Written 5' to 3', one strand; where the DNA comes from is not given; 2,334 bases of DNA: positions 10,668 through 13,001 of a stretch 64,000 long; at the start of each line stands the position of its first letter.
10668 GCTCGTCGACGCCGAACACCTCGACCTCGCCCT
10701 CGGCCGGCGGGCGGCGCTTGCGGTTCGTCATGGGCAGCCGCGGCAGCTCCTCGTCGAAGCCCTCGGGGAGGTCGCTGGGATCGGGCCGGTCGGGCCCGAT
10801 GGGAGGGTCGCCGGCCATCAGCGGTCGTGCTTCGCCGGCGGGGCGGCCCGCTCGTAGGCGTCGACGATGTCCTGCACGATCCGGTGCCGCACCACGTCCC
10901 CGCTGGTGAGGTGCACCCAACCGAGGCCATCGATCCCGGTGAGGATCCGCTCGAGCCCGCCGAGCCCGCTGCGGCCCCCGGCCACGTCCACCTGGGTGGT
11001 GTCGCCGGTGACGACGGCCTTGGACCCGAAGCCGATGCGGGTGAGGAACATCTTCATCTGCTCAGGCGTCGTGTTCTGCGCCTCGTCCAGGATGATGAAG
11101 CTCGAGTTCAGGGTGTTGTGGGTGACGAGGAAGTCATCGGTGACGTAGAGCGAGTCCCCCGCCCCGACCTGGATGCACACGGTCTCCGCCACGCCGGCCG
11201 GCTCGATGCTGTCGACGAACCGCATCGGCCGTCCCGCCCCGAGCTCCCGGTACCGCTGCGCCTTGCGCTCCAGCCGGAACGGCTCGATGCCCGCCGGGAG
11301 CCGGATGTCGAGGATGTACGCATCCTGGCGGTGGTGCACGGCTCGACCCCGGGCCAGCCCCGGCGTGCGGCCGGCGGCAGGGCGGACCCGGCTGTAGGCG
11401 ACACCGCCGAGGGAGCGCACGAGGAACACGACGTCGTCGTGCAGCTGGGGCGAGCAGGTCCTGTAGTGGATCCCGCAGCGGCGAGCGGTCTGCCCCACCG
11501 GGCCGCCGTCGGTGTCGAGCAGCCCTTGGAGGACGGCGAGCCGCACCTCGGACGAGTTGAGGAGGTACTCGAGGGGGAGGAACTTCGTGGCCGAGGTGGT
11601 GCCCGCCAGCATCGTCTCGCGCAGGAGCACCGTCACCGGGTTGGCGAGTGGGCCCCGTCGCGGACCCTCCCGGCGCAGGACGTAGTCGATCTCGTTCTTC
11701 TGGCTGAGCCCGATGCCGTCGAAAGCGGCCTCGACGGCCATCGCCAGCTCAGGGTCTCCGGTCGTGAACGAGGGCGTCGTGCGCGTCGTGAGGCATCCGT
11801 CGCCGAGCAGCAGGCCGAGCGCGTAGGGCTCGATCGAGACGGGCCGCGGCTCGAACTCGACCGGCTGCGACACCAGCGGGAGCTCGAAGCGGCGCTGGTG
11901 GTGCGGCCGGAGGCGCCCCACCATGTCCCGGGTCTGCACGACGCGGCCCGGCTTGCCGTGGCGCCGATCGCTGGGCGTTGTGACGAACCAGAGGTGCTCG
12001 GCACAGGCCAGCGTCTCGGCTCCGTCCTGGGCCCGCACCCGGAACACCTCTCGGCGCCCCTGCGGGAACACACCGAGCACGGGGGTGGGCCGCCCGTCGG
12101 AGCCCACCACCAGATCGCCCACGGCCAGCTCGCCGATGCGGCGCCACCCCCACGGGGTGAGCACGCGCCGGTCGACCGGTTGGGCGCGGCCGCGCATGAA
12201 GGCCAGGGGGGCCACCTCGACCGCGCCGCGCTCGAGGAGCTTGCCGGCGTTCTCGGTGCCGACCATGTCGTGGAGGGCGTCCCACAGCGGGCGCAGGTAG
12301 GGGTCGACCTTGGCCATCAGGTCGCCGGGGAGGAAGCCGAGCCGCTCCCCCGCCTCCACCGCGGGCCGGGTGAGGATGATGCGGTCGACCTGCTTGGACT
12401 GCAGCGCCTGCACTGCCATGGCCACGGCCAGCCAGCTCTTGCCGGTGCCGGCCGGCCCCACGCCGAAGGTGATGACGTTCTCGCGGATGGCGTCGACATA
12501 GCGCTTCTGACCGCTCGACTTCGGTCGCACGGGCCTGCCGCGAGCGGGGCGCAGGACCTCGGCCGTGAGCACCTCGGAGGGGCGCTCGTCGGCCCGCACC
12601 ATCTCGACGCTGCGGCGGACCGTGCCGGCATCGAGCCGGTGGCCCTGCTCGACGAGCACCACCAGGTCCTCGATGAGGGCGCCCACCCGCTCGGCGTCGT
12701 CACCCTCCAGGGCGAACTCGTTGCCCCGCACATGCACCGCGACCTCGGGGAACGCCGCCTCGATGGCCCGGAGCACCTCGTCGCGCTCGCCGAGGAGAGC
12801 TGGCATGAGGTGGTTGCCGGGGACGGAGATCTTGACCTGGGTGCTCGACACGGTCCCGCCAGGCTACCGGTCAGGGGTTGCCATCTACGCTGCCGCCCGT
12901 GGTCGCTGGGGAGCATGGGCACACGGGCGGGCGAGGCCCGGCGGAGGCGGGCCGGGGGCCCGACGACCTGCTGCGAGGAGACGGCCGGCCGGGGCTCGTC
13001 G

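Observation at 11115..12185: phoH is split by a full-length intein with the class 3 (Ala1 / Trp-Cys-Thr) signature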

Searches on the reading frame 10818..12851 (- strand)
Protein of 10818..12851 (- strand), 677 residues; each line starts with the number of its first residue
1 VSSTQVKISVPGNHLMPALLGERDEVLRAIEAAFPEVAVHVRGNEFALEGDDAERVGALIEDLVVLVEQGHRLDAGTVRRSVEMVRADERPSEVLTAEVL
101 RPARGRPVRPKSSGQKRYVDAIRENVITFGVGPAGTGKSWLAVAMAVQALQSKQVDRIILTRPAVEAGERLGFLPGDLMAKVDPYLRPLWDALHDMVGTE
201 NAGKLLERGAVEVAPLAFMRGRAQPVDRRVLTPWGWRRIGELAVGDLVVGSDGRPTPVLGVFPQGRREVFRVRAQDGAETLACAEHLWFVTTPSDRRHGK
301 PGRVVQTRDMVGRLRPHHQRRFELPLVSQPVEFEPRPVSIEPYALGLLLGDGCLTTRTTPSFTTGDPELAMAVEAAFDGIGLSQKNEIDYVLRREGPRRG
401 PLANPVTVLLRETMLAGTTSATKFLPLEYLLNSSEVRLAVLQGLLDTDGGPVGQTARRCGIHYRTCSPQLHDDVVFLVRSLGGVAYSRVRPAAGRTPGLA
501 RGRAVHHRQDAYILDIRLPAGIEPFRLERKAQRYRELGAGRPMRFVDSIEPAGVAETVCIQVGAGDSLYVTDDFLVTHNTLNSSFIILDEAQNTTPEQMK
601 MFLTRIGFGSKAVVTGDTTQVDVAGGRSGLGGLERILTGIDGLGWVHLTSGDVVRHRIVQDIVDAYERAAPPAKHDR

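Call 3: search_protein_families(library=pfam, proteins=[window:10818-12851:-], max_evalue=1)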
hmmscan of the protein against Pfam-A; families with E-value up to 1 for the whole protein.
window:10818-12851:- (677 aa): 13 families
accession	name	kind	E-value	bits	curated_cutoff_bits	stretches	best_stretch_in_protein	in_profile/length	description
PF02562.22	PhoH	-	1.5e-83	279.7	27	2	108-223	2-117/205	PhoH-like protein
PF14528.11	LAGLIDADG_3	-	2.7e-07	31.2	22.5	1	435-494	1-59/82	LAGLIDADG-like domain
PF13604.12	AAA_30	-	9.8e-06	25.9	27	2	113-171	4-62/191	AAA domain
PF13245.12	AAA_19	-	0.00017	22.2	25.1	1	577-621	85-129/134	AAA domain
PF01695.23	IstB_IS21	-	0.00062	19.8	24.1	1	123-151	92-118/238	IstB-like ATP binding protein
PF13401.12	AAA_22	-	0.0046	17.7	27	0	578-603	79-105/130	AAA domain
PF00270.35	DEAD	-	0.0099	16.1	26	1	114-163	3-53/167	DEAD/DEAH box helicase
PF05203.21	Hom_end_hint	-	0.013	15.9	32.1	1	237-280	16-58/228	Hom_end-associated Hint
PF13403.11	Hint_2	-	0.023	15.5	28.4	1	229-261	8-40/147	Hint domain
PF13481.12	AAA_25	-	0.042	13.9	27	1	118-155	26-63/195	AAA domain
PF21481.3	DIKK1-2-4_C-subdom1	-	0.07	13.7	27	1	272-288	6-22/30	Dickkopf-related protein 1/2/4, C-terminal subdomain 1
PF13384.12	HTH_23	-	0.1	12.9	24.6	1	435-466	5-34/50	Homeodomain-like domain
PF05204.19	Hom_end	-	0.27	11.8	21.1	1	431-482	8-57/110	Homing endonuclease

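Call 4: search_protein_families(library=ncbifam, proteins=[window:10818-12851:-], max_evalue=1)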
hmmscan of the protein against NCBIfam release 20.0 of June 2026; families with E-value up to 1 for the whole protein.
window:10818-12851:- (677 aa): 12 families
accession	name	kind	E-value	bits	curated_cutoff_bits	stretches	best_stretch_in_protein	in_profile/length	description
NF007827.1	PRK10536.1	equivalog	8.8e-47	159.6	380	2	106-223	47-166/253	phosphate starvation-inducible protein PhoH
NF053827.1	RNA5-3helPhoH2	equivalog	1.1e-19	70.7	680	2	111-223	221-337/427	RNA 5'-3' helicase PhoH2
NF005852.0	PRK07773.1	equivalog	8.9e-09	34.2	780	1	257-488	441-665/886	replicative DNA helicase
NF045703.1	rSAM_Tes_intein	exception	0.00025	19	1700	1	418-485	444-510/1040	tetraether lipid synthase Tes, intein-containing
NF038214.1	IS21_help_AAA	equivalog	0.00038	20.2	200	1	123-153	90-118/232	IS21-like element helper ATPase IstB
NF038098.1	GyrA_w_intein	exception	0.0067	14.3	1850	1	414-493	313-391/1232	intein-containing DNA gyrase subunit A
NF006616.1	PRK09183.1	subfamily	0.011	15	300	1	123-157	100-132/253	IS21-like element helper ATPase IstB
TIGR03653.1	uL6_arch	equivalog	0.014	15.2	185.4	1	6-61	92-145/170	50S ribosomal protein L6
NF005098.0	PRK06526.1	subfamily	0.035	13.5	296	1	122-153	108-137/266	transposase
NF004037.0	PRK05518.1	equivalog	0.053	13.2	184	1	7-60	99-150/181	50S ribosomal protein L6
TIGR01587.1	cas3_core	equivalog_domain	0.1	11.7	102.45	0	133-163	7-37/358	CRISPR-associated helicase Cas3'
NF010341.0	PRK13768.1-3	equivalog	0.17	11.5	355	1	126-160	3-36/257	GTPase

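Call 43: list_cluster_members(proteins=[window:10818-12851:-])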
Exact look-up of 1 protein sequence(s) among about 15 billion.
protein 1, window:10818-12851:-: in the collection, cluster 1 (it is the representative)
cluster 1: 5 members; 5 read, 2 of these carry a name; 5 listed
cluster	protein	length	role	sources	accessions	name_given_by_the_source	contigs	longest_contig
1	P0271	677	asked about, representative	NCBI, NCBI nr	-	-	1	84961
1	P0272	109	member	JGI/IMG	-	phosphate starvation-inducible PhoH-like protein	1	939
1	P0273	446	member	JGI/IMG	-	phosphate starvation-inducible PhoH-like protein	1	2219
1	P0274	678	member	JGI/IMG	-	-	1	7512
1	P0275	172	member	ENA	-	-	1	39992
